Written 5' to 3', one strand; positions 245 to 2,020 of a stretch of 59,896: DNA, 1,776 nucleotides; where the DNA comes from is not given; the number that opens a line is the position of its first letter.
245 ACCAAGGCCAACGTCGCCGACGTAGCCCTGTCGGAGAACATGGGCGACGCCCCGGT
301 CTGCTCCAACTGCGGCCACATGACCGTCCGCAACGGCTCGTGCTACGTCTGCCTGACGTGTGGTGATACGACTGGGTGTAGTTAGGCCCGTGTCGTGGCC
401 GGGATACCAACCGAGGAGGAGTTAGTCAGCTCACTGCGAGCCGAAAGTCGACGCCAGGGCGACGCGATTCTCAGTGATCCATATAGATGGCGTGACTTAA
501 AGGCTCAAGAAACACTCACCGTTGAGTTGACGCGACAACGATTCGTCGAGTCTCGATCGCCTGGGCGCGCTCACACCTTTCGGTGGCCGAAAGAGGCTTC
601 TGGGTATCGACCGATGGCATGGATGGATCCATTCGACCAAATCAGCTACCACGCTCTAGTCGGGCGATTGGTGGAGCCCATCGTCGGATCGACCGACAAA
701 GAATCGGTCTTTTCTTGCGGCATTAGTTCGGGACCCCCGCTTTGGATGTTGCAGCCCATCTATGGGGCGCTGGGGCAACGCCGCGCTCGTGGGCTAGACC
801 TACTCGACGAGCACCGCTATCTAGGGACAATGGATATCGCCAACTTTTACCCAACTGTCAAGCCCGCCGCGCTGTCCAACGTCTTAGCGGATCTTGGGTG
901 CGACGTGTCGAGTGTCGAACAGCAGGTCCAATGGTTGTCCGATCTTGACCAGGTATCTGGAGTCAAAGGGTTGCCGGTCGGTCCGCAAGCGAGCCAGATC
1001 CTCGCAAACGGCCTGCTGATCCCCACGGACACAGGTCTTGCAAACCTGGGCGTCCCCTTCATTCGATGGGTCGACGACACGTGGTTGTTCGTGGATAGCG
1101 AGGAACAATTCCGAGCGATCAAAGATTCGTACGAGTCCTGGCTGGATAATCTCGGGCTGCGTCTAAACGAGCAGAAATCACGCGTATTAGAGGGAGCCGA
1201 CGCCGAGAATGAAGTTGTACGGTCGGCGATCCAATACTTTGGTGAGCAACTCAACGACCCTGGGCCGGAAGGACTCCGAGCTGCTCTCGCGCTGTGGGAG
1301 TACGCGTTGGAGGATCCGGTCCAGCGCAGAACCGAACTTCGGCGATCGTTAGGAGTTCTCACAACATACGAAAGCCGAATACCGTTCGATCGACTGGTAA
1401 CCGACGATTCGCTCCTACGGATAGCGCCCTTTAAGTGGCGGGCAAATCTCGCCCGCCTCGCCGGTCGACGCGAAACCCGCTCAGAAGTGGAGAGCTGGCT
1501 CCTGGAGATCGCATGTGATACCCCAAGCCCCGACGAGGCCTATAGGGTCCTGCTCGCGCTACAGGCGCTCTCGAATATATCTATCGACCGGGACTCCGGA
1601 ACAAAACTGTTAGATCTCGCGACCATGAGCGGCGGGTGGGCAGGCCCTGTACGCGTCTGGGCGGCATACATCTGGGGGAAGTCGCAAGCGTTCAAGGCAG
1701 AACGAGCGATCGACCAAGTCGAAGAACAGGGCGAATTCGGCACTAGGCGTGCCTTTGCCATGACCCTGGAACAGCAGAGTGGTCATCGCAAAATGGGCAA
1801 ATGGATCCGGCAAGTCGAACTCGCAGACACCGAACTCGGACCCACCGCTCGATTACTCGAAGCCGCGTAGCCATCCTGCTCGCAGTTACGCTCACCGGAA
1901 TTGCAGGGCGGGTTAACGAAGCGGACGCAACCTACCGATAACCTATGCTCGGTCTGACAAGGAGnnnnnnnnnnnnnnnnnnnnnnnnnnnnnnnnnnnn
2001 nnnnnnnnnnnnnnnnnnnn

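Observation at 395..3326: Orphan reverse transcriptase plus PD-(D/E)XK-like partner: candidate uncharacterised two-gene RT defence module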

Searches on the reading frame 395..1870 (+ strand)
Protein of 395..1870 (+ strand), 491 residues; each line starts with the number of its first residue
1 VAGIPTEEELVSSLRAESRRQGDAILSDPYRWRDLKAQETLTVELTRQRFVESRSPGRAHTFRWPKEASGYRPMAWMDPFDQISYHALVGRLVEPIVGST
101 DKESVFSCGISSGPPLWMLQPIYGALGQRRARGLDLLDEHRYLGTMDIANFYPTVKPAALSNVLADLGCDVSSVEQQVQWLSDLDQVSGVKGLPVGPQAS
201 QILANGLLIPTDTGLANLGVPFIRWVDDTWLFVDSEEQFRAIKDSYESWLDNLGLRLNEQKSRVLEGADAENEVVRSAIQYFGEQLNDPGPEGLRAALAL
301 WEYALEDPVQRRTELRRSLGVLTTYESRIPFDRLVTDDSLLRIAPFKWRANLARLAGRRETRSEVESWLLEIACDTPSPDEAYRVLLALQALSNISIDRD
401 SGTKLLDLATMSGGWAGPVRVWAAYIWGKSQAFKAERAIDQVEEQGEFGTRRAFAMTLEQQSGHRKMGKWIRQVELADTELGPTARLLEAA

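Call 3: search_protein_families(library=pfam, proteins=[window:395-1870:+], max_evalue=1)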
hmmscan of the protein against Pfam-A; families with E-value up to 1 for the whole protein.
window:395-1870:+ (491 aa): 1 family
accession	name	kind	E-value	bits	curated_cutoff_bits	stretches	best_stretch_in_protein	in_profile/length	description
PF00078.32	RVT_1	-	4.3e-14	53.2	29.6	1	120-266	54-193/205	Reverse transcriptase (RNA-dependent DNA polymerase)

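Call 4: search_protein_families(library=padloc, proteins=[window:395-1870:+], max_evalue=1)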
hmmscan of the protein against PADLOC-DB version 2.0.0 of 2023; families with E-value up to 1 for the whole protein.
window:395-1870:+ (491 aa): 70 families (the best 25 are shown)
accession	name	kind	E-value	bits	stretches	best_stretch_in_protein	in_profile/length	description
PDLC03783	Drt8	-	5.1e-37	126.3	1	39-294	37-283/493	DRT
PDLC03761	RT_UG23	-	5.7e-31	105.6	1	9-324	6-320/489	DRT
PDLC03772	RT_UG33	-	1.7e-28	97.8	1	27-372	25-363/490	DRT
PDLC03758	RT_UG20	-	2.7e-25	87.4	1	38-267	43-270/511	DRT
PDLC03760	RT_UG22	-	8.3e-25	85.8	2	9-268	10-243/476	DRT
PDLC03759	RT_UG21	-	4.4e-23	79.8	1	26-275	23-274/503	DRT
PDLC03771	RT_UG32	-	5.4e-21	72.8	1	23-320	47-339/521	DRT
PDLC03756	RT_UG19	-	8.7e-20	69.3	1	41-281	47-289/562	DRT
PDLC03770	RT_UG31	-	1.8e-14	51.8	1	138-270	121-248/456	DRT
PDLC01607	RT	-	1.9e-14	52.2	1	137-267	38-152/161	"CAS-I,CAS-II,CAS-III,CAS-IV,CAS-V,CAS-VI; acquisition_associated"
PDLC03775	RT_UG36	-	2.1e-14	51.4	1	71-267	71-269/557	DRT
PDLC03748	Drt6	-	2.4e-14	51.1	2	191-282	178-270/511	DRT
PDLC03785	RT_UG9_large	-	3e-14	50.3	1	26-279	261-514/772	DRT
PDLC03752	Drt4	-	2.3e-13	48.2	1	123-270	113-264/467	DRT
PDLC02178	Drt4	-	4.1e-13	47.1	1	130-266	138-280/506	-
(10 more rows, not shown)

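Call 5: search_protein_families(library=ncbifam, proteins=[window:395-1870:+], max_evalue=1)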
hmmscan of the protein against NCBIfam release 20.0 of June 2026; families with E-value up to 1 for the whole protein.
window:395-1870:+ (491 aa): 8 families
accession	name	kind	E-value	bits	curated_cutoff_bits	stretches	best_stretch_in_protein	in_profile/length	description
TIGR04416.1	group_II_RT_mat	equivalog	2.9e-12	46.4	300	1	144-270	126-257/353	group II intron reverse transcriptase/maturase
NF041749.1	Drt4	equivalog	1.5e-10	40.7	450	1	140-266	136-268/489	antiviral reverse transcriptase Drt4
NF041747.1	Drt3a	equivalog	6.1e-10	39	200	1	146-283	116-259/412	antiviral reverse transcriptase Drt3a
NF038233.2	retron_St85_RT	exception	7.4e-09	35.3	235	1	139-261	87-213/289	retron St85 family RNA-directed DNA polymerase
NF041750.1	Drt5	equivalog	6.2e-06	25.4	550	1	138-272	124-258/484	antiviral reverse transcriptase Drt5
NF041746.1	Drt2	equivalog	6.6e-05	22.2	390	1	177-287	208-322/416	antiviral reverse transcriptase Drt2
NF041748.1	Drt3b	equivalog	0.00032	19.5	350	1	222-265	272-315/647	antiviral reverse transcriptase Drt3b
TIGR04499.1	abortive_AbiA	subfamily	0.0006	18.7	250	1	223-277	242-303/615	AbiA family abortive infection protein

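Call 11: search_solved_structures(query=window:395-1870:+, max_evalue=0.1)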
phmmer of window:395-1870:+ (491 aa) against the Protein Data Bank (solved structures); distinct sequences matched with E-value up to 0.1: 8.
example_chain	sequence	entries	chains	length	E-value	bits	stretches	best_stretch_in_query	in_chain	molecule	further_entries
8bgj_A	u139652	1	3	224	5.4e-07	31.8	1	135-264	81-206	RNA-directed DNA polymerase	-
6ar1_A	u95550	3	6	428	2.3e-06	29.7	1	129-264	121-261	GsI-IIC RT | Trt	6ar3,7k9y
5hhj_A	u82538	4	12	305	4e-06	29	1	133-264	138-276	Retron-type reverse transcriptase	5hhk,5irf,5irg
5hhl_A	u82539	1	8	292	1.3e-05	27.2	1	138-264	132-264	Retron-type reverse transcriptase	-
7uim_D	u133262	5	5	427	3.1e-05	26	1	138-264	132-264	Group II intron reverse transcriptase/maturase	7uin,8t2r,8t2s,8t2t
9wy8_A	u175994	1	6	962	0.0022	19.9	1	140-269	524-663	Maltose/maltodextrin-binding periplasmic protein,Reverse transcriptase domain-containing p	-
7kft_D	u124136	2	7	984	0.0055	18.6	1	143-266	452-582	Cas6-RT-Cas1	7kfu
9ioa_A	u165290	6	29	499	0.037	15.9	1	138-263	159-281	RNA-dependent DNA polymerase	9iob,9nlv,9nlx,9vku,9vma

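Call 17: find_homologous_proteins(query=window:395-1870:+)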
Query window:395-1870:+ (491 aa): 10 proteins with E <= 0.001 among 8000 candidates.
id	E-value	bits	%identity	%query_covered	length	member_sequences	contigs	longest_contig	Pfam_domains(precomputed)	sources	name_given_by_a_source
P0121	2.7e-197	674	71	85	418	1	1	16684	PF00078.33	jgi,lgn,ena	-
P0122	4.6e-134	466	45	100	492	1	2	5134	PF00078.33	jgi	jgi:hypothetical protein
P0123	3.2e-130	453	44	99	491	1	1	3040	PF00078.33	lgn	-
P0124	2.5e-123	430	43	99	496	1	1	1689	PF00078.33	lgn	-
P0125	5.4e-123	429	43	99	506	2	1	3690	PF00078.33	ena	-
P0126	6.6e-121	422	43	99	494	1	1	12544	PF00078.33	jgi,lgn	jgi:hypothetical protein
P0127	8.3e-115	402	43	98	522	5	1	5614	PF00078.33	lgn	-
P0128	2.6e-113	397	43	98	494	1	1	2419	PF00078.33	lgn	-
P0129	1.4e-97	345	41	85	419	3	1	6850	PF00078.33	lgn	-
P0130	3.0e-79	285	45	67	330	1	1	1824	PF00078.33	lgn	-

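Call 18: find_encoding_contigs(protein=P0126, flank=8000, max_places=3)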
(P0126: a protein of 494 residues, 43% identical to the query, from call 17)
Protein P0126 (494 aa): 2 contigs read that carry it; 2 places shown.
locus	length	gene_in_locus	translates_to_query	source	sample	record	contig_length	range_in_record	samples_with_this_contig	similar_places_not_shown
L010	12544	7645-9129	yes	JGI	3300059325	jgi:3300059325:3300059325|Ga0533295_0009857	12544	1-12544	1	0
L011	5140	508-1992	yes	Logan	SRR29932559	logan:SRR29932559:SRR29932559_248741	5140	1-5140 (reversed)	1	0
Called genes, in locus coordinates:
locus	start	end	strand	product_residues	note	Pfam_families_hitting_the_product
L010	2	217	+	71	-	?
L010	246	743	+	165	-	PF22811:Zn_ribbon_NrdR, PF03477:ATP-cone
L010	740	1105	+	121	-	PF03779:SPW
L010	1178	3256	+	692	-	PF01590:GAF (weak), PF13185:GAF_2 (weak), PF13492:GAF_3 (weak), PF00990:GGDEF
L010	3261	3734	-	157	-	PF01638:HxlR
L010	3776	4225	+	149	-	PF20789:4HBT_3C (weak), PF03061:4HBT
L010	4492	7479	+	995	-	PF08471:Ribonuc_red_2_N, PF02867:Ribonuc_red_lgC, PF12637:TSCPD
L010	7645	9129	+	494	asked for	PF00078:RVT_1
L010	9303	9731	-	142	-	-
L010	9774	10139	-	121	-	PF22513:FitA-like_RHH (weak)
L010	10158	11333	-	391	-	PF02720:DUF222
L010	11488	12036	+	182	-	PF00440:TetR_N, PF13305:TetR_C_33 (faint)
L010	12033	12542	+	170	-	?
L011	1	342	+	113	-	?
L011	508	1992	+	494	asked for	PF00078:RVT_1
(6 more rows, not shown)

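Call 19: find_encoding_contigs(protein=P0122, flank=8000, max_places=3)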
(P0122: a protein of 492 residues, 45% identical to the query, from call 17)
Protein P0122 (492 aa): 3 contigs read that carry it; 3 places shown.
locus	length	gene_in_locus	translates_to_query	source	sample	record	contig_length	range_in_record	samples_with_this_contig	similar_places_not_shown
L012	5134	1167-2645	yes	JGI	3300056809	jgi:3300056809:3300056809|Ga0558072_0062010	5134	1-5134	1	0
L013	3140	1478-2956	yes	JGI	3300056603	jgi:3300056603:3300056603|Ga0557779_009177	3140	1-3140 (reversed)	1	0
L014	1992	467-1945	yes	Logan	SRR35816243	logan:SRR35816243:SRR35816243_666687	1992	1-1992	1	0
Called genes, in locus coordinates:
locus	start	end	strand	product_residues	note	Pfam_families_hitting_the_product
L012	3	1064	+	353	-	?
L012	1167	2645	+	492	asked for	PF00078:RVT_1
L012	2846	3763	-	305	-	PF01636:APH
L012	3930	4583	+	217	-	-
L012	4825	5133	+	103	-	?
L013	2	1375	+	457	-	?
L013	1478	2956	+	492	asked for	PF00078:RVT_1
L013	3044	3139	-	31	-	?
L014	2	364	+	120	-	?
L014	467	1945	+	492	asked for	PF00078:RVT_1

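Call 20: find_encoding_contigs(protein=P0129, flank=8000, max_places=3)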
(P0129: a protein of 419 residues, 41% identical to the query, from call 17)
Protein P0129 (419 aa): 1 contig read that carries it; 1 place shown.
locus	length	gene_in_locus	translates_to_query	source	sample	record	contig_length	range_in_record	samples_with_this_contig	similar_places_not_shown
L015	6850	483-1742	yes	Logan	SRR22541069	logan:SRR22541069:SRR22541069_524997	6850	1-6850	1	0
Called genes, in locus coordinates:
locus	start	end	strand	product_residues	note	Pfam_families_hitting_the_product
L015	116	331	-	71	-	-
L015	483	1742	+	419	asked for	PF00078:RVT_1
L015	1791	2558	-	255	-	-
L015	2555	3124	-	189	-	PF04542:Sigma70_r2, PF08281:Sigma70_r4_2, PF04545:Sigma70_r4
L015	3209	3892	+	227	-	-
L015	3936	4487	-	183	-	-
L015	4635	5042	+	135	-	-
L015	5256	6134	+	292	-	-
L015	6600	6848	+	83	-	?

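Call 21: find_encoding_contigs(protein=P0127, flank=8000, max_places=3)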
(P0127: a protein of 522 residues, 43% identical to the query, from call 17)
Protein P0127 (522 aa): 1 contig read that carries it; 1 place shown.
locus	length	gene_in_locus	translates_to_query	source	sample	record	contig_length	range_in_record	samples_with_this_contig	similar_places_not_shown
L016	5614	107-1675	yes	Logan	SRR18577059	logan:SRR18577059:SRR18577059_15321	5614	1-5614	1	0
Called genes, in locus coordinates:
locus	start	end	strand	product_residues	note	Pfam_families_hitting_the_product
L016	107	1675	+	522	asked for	PF00078:RVT_1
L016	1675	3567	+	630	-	-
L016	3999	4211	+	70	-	-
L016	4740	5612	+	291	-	?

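Call 23: find_related_loci(query=window:395-1870:+, collection=genome_contigs, flank=8000)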
Query window:395-1870:+ (491 aa) in genome_contigs; peptide patterns used: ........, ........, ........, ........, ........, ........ (x = any residue, [..] = any of these).
27 stretches matched a pattern, but none encodes a relative of the query by tblastn (E <= 1e-3).

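Call 25: find_related_loci(query=A1, collection=genome_contigs, flank=8000)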
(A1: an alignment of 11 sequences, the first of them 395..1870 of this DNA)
Query A1 (491 aa) in genome_contigs; peptide patterns used: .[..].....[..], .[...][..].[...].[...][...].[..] (x = any residue, [..] = any of these).
422 stretches matched a pattern, but none encodes a relative of the query by tblastn (E <= 1e-3).

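Call 27: find_related_loci(query=A1, collection=metagenome_contigs, flank=8000)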
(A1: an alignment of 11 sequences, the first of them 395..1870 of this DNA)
Query A1 (491 aa) in metagenome_contigs; peptide patterns used: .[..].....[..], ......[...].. (x = any residue, [..] = any of these).
80 stretches matched a pattern; 6 encode a relative of the query (tblastn E <= 1e-3); 6 distinct loci.
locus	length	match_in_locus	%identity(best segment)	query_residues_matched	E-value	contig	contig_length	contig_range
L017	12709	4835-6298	70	4-491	0e+0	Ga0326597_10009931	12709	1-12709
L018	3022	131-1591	44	6-491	4e-146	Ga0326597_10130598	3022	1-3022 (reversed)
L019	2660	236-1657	40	18-491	1e-113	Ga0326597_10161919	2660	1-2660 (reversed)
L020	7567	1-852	44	209-491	4e-78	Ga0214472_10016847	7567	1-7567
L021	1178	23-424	42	359-491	1e-27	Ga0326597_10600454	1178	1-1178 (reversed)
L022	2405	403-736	44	135-245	3e-23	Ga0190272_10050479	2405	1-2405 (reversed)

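Call 45: search_protein_representatives(alignment_id=A1)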
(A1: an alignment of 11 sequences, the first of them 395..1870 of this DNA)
Query: 11 sequences, 491 profile positions. Proteins with E-value up to 0.001 (for the whole library): 8462; up to 1e-10: 1977; up to 1e-30: 180. The best 150 are listed.
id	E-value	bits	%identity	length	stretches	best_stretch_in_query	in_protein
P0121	1.2e-194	664.0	-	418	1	73-491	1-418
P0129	1.6e-188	643.8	-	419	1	73-489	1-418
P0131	1.2e-185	634.3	-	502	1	4-491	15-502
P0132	1.5e-161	554.8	-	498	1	3-490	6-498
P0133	4.7e-155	533.4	-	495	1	4-491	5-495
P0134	4.1e-150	517.1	-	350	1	143-491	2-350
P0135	2.6e-144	497.9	-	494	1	5-491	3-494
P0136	8.2e-142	489.7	-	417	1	73-491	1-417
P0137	3.6e-132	457.9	-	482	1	22-490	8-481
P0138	1.8e-128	445.7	-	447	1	47-490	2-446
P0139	2.5e-122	425.4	-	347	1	144-490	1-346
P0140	1.1e-118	413.4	-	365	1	4-356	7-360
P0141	1.1e-112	393.6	-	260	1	3-258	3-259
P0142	3.5e-109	382.1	-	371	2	73-384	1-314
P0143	5.8e-109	381.4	-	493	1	4-490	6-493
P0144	1.2e-107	377.0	-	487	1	6-488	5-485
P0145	9.8e-107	374.0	-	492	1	1-490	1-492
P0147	8.9e-96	337.9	-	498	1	5-490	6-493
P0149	7.0e-93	328.3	-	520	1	7-487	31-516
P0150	5.6e-91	322.0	-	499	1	4-491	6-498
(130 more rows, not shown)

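Call 48: search_protein_families(library=padloc, alignment_id=A3, max_evalue=1e-20)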
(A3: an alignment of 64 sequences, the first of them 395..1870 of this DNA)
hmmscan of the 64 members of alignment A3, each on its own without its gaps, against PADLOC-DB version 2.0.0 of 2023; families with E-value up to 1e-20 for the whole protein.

A. member 1, window:395-1870:+ (491 aa): 7 families
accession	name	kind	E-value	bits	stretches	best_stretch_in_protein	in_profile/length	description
PDLC03783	Drt8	-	5.1e-37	126.3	1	39-294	37-283/493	DRT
PDLC03761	RT_UG23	-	5.7e-31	105.6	1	9-324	6-320/489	DRT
PDLC03772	RT_UG33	-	1.7e-28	97.8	1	27-372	25-363/490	DRT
PDLC03758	RT_UG20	-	2.7e-25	87.4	1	38-267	43-270/511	DRT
PDLC03760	RT_UG22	-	8.3e-25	85.8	1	9-268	10-243/476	DRT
PDLC03759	RT_UG21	-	4.4e-23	79.8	1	26-275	23-274/503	DRT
PDLC03771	RT_UG32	-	5.4e-21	72.8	1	23-320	47-339/521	DRT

B. families by the number of members that match (of 64 scanned): 8 families
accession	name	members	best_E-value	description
PDLC03761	RT_UG23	54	1.7e-48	DRT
PDLC03783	Drt8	39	5.1e-37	DRT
PDLC03771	RT_UG32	32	9.9e-43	DRT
PDLC03760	RT_UG22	17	5.9e-30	DRT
PDLC03772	RT_UG33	15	1.7e-28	DRT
PDLC03759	RT_UG21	14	7e-35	DRT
PDLC03756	RT_UG19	6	1.6e-28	DRT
PDLC03758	RT_UG20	5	2.7e-25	DRT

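Call 56: find_encoding_contigs(protein=P0131, flank=6000, max_places=2)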
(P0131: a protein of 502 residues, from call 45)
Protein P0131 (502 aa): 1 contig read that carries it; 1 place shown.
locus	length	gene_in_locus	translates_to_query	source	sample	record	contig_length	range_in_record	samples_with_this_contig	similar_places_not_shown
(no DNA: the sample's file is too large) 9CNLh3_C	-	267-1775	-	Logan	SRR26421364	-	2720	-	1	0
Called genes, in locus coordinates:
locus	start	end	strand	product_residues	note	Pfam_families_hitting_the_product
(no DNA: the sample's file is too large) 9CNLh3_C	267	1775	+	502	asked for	PF00078:RVT_1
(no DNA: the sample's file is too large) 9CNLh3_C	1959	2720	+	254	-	?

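Call 57: list_cluster_members(proteins=[P0132, P0133, P0135, P0137, P0143, P0144, P0145, P0147, P0149, P0150])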
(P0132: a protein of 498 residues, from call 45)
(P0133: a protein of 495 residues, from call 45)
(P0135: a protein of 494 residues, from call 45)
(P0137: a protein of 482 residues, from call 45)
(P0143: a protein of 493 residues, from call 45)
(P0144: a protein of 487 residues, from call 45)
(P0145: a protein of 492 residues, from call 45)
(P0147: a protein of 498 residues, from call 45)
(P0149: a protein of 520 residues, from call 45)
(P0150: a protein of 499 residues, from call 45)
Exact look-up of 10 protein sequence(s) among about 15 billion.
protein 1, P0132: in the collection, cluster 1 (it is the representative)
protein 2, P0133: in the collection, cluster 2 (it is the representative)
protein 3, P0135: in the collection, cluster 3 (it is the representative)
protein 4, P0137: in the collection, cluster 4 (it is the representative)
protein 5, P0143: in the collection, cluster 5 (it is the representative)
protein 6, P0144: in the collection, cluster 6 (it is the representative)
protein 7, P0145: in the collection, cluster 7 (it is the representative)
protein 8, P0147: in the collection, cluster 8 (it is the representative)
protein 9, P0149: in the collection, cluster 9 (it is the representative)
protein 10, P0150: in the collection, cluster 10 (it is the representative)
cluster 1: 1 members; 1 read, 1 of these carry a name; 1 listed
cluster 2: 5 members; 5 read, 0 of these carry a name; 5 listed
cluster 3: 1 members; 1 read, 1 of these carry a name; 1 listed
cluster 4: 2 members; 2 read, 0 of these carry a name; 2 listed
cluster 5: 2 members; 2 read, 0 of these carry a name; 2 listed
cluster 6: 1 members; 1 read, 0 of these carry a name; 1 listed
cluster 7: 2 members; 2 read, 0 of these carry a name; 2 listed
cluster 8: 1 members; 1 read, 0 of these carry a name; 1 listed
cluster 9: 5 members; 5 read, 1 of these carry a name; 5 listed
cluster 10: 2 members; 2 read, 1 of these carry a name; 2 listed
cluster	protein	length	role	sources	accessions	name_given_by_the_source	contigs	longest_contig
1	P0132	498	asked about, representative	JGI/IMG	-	hypothetical protein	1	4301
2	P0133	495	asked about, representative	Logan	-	-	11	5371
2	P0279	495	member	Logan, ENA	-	-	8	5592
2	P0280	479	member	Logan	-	-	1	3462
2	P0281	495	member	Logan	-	-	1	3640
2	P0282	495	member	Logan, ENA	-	-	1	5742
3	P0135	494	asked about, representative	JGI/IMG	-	hypothetical protein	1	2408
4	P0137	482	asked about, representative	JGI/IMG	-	-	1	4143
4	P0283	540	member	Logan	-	-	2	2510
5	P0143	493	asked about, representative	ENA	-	-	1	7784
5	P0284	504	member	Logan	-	-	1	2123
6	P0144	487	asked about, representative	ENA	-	-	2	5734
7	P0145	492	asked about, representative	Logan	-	-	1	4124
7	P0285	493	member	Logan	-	-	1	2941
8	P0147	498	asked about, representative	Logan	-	-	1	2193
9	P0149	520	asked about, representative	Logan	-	-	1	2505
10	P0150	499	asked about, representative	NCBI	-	-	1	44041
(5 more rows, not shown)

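Call 58: find_encoding_contigs(protein=P0143, flank=8000, max_places=2)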
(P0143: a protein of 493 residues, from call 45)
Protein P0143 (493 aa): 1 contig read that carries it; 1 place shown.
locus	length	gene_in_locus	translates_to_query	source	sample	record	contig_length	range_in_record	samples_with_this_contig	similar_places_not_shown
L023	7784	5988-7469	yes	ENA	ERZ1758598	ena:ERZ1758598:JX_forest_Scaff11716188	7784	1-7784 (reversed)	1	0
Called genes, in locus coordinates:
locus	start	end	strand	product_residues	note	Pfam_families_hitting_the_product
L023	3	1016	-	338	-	?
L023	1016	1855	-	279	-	PF00296:Bac_luciferase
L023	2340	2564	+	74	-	PF12728:HTH_17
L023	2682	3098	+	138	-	-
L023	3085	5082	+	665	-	PF13481:AAA_25, PF16365:EutK_C (faint)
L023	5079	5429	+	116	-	-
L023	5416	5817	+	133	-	-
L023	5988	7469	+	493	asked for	PF00078:RVT_1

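Call 59: find_encoding_contigs(protein=P0150, flank=8000, max_places=2)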
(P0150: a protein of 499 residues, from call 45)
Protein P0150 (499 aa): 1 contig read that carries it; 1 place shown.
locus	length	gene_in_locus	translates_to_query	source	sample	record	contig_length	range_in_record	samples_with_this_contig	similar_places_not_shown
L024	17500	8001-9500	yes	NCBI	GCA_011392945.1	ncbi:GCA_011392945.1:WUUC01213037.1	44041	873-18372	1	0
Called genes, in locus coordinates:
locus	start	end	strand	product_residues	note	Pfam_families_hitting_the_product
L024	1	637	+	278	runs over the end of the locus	-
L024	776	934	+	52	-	-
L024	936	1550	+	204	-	-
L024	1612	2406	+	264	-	-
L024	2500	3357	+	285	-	PF13091:PLDc_2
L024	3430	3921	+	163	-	-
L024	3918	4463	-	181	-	-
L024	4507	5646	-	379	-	-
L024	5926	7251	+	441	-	PF18928:DUF5677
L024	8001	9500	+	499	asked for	PF00078:RVT_1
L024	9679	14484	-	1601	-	PF08241:Methyltransf_11 (faint), PF13649:Methyltransf_25 (faint), PF28553:WH_1, PF28554:DUF8437, PF00176:SNF2-rel_dom (faint), PF04851:ResIII (weak), PF28555:Helicase_dom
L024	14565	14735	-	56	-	-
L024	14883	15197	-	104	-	-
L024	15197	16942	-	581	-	PF02534:T4SS-DNA_transf, PF12696:TraG-D_C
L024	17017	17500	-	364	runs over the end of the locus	PF01807:Zn_ribbon_DnaG, PF13155:Toprim_2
